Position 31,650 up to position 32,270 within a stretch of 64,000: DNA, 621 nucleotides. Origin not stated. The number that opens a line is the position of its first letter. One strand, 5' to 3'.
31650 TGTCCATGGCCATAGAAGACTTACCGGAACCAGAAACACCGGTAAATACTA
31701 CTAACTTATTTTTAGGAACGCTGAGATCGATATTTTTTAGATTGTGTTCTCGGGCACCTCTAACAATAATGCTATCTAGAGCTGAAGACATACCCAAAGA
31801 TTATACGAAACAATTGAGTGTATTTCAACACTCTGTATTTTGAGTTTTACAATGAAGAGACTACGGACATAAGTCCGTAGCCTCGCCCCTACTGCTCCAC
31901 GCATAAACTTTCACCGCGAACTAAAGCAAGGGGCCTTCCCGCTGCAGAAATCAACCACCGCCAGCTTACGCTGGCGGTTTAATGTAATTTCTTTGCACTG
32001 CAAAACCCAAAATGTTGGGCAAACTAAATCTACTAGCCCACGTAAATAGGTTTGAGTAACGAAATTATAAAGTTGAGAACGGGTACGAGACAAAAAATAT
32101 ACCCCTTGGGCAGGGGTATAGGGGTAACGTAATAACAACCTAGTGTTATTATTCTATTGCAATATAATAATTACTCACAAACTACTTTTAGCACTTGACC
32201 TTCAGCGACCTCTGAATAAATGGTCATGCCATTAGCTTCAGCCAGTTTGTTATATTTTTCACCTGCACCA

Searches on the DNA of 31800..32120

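Call 82: search_rna_families(source=window, start=31800, end=32120, threshold=evalue, max_evalue=10)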
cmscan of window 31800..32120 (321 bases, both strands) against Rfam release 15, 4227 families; matches with E-value up to 10: 6.
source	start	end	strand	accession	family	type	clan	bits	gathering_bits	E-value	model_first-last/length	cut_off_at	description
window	31949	32015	-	RF02063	STnc350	Gene; sRNA;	-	18.4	60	0.51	1-68/68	no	Salmonella enterica sRNA STnc350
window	31905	31993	-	RF02351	psRNA14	Gene; sRNA;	-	17.7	60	1.8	1-84/84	no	Proteobacteria sRNA psRNA14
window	31938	31999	-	RF00131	mir-30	Gene; miRNA;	-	16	50.2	0.76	1-77/77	no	mir-30 microRNA precursor family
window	31856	31878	-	RF01114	TMV_UPD-PK1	Cis-reg;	-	14.8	33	3.8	1-22/22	no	Pseudoknot of upstream pseudoknot domain (UPD) of the 3'UTR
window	31956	32021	-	RF00198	SL1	Gene;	CL00020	13.3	75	7.1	1-103/103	no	SL1 RNA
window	31812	31879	-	RF01399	isrQ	Gene; sRNA;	-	12.4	50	5.7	1-162/162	no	isrQ Hfq binding RNA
